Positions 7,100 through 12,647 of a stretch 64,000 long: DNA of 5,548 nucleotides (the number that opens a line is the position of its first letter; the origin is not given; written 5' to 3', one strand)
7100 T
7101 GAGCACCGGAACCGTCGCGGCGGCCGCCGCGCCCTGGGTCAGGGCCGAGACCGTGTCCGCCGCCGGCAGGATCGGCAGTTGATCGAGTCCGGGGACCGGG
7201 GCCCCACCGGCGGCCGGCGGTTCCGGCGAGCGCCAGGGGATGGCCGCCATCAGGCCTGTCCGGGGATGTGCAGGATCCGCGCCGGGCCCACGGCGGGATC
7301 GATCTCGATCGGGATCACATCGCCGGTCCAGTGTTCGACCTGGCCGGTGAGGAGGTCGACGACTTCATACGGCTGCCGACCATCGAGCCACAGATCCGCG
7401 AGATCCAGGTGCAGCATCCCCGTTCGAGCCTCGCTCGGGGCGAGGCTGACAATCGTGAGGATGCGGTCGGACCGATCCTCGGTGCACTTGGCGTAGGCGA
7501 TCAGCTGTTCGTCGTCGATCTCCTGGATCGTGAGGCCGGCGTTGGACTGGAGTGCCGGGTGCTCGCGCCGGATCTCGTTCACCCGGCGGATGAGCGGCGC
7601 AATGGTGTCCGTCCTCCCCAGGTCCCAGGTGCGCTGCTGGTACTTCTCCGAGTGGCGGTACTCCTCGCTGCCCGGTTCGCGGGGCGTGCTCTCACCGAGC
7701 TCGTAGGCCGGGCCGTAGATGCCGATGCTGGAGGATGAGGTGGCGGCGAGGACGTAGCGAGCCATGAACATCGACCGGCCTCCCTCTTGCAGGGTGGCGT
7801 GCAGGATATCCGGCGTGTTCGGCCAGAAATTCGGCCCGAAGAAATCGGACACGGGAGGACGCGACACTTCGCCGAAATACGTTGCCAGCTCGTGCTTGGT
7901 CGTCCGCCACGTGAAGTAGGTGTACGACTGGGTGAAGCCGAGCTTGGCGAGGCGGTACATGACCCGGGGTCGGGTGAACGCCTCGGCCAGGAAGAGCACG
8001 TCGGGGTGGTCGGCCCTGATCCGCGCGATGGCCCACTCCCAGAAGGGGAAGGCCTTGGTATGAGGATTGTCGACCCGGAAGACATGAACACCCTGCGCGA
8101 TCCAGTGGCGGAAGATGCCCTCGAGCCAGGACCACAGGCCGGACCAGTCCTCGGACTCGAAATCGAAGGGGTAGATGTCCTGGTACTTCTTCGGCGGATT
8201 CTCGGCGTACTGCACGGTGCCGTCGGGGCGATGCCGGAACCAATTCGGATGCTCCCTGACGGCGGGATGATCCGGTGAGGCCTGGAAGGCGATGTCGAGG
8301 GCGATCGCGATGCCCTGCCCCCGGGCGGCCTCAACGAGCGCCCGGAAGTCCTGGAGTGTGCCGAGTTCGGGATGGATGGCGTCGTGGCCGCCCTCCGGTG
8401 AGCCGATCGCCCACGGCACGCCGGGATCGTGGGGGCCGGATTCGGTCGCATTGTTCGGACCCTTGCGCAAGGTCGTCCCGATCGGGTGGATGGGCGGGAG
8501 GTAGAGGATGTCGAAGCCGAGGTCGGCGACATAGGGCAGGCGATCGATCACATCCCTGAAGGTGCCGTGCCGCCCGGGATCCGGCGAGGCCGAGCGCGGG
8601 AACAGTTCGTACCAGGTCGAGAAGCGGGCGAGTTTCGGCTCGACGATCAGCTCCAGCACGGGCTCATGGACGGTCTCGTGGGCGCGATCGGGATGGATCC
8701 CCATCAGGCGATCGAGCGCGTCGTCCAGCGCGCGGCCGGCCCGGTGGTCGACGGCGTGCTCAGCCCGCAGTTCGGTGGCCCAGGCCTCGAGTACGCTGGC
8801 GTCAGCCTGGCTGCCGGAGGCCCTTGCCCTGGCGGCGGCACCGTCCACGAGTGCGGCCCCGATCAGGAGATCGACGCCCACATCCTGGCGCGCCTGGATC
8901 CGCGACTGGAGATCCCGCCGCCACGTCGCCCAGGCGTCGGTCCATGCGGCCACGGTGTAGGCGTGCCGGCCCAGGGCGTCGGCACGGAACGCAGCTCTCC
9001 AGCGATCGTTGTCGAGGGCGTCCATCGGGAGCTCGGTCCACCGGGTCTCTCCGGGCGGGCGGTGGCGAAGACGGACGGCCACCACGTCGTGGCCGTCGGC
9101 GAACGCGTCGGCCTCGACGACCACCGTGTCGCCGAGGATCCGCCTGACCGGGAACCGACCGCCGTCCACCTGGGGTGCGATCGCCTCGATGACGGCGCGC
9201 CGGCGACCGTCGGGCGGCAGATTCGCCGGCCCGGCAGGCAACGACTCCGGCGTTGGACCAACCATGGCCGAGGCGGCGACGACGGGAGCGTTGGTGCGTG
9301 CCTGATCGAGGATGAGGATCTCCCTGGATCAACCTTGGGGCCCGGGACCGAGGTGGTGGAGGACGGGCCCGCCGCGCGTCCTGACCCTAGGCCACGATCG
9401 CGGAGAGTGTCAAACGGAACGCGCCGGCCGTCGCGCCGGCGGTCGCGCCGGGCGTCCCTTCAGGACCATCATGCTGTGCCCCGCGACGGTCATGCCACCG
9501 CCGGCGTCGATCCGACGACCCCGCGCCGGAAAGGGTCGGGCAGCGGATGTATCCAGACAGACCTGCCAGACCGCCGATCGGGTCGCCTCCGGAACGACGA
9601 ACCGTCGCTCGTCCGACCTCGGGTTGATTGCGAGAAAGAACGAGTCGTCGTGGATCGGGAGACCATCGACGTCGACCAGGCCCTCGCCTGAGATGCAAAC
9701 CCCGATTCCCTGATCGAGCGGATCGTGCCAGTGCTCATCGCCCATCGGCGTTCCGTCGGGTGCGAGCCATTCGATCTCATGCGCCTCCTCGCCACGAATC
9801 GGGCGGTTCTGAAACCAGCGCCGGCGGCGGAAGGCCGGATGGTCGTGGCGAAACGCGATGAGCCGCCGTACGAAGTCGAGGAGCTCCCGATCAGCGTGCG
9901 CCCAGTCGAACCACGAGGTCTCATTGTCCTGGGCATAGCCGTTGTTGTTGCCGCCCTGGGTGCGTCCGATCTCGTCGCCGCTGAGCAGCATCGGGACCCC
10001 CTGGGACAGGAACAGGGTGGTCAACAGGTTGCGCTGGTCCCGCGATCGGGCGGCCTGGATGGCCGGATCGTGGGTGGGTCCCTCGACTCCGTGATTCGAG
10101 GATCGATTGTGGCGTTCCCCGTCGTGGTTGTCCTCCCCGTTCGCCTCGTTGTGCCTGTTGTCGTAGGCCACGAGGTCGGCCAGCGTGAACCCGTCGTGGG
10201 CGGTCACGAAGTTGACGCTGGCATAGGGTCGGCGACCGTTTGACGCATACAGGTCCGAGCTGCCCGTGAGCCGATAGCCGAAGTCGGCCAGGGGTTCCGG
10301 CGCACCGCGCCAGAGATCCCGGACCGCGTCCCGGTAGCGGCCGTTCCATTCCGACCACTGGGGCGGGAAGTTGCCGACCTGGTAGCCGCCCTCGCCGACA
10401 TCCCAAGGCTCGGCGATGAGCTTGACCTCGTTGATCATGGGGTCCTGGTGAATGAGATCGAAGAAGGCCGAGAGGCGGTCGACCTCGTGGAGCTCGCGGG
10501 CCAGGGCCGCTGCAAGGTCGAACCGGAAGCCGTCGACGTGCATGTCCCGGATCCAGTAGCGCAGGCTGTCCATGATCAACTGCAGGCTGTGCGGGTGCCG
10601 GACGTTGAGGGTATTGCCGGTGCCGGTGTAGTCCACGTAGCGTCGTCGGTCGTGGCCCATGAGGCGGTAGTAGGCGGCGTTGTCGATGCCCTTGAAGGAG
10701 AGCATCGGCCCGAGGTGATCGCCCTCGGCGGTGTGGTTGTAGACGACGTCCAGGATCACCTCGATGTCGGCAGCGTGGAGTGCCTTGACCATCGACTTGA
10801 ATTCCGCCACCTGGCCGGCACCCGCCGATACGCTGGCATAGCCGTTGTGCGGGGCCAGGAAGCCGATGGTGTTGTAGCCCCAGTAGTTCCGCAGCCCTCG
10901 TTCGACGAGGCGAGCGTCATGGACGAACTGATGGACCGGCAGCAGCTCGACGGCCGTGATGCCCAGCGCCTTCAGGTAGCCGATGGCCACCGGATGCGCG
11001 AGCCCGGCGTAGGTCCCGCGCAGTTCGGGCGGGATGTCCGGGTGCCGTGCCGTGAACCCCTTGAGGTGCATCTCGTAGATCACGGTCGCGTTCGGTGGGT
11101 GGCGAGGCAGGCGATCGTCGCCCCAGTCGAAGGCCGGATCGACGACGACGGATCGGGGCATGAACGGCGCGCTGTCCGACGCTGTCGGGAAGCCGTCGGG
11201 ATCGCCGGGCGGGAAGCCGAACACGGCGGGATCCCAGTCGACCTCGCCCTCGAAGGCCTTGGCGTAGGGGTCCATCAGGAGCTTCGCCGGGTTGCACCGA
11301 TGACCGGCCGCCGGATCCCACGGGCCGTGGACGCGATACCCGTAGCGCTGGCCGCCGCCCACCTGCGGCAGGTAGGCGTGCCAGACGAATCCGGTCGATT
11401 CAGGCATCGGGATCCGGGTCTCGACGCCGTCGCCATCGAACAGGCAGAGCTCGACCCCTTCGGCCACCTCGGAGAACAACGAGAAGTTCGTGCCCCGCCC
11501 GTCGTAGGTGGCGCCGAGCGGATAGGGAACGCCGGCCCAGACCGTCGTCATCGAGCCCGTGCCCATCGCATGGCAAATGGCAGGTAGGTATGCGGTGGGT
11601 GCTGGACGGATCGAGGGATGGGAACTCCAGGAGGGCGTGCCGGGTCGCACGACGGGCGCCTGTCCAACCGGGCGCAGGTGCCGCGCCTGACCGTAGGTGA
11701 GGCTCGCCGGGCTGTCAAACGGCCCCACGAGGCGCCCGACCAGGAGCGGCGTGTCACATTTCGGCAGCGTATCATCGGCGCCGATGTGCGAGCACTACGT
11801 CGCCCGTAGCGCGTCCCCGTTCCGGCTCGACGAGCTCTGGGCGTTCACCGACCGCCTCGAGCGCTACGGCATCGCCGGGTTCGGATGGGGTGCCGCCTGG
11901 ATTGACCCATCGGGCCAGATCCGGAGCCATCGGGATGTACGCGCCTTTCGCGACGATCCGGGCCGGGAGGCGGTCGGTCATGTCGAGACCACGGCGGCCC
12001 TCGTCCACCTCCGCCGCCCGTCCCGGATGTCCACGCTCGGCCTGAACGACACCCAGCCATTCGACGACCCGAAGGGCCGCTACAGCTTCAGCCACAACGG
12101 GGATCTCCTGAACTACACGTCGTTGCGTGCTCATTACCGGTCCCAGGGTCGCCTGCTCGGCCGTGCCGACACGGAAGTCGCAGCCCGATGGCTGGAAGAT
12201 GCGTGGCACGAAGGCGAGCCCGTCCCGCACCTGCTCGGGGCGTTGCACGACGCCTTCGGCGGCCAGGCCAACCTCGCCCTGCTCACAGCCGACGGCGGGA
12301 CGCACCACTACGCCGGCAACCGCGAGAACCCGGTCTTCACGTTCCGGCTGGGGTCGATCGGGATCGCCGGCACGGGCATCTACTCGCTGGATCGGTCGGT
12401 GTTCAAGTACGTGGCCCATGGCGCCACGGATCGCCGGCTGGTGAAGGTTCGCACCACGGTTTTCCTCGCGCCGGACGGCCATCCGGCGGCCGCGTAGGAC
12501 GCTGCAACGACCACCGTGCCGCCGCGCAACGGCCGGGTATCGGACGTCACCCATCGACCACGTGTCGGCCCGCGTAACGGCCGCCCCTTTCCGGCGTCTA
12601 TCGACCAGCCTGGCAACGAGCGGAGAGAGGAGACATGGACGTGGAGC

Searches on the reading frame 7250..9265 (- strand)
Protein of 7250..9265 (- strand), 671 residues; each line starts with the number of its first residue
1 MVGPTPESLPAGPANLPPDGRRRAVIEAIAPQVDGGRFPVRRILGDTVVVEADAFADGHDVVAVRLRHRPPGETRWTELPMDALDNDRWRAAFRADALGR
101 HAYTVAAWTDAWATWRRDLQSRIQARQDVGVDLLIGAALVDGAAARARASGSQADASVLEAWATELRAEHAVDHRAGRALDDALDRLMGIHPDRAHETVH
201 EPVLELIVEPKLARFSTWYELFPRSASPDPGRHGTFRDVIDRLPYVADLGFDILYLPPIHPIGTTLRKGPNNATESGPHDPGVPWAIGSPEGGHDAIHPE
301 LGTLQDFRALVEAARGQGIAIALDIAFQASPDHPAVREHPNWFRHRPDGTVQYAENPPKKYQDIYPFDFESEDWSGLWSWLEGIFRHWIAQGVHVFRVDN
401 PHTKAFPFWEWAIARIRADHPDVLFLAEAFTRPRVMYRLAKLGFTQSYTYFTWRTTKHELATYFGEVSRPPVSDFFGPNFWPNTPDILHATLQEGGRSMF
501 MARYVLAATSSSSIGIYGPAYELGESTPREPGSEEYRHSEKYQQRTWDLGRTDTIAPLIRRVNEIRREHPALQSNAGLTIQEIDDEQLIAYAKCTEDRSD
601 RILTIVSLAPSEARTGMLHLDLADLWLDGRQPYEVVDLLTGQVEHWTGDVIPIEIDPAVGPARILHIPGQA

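Call 81: search_protein_families(library=pfam, proteins=[window:7250-9265:-], max_evalue=1e-8)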
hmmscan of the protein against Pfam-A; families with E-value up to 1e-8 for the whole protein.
window:7250-9265:- (671 aa): 2 families
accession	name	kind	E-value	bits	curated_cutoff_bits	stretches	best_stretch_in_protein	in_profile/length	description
PF11896.14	GlgE_dom_N_S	-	7.6e-54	183.2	25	1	23-209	2-178/179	Alpha-1,4-glucan:maltose-1-phosphate maltosyltransferase, domain N/S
PF21702.3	GLGE_C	-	1.6e-18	67.1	27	1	581-667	2-87/87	GLGE, C-terminal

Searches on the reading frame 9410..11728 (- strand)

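Call 81: search_protein_families(library=pfam, proteins=[window:9410-11728:-], max_evalue=1e-8)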
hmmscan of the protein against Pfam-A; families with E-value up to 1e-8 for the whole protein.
window:9410-11728:- (772 aa): 2 families
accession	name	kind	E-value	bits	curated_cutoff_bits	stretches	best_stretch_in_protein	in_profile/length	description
PF02922.24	CBM_48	-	2.2e-22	79.6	22.4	1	70-156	1-83/83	Carbohydrate-binding module 48 (Isoamylase N-terminal domain)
PF00128.31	Alpha-amylase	-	2.6e-16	60.4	22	0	238-335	16-94/446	Alpha amylase, catalytic domain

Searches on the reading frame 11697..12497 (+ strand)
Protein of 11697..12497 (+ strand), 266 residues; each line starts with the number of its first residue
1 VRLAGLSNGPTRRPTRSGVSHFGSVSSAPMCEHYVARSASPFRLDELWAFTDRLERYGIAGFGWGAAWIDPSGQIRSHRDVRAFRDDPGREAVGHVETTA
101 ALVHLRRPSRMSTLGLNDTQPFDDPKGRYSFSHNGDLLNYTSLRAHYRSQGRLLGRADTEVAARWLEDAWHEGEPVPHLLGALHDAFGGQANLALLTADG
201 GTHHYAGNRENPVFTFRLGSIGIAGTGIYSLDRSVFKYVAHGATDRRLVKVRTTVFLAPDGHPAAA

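Call 81: search_protein_families(library=pfam, proteins=[window:11697-12497:+], max_evalue=1e-8)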
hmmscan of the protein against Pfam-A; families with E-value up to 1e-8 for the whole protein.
window:11697-12497:+ (266 aa): 1 family
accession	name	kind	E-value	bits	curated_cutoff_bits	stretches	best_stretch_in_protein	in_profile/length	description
PF13522.11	GATase_6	-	4.1e-10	40.2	27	1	95-181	7-90/130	Glutamine amidotransferase domain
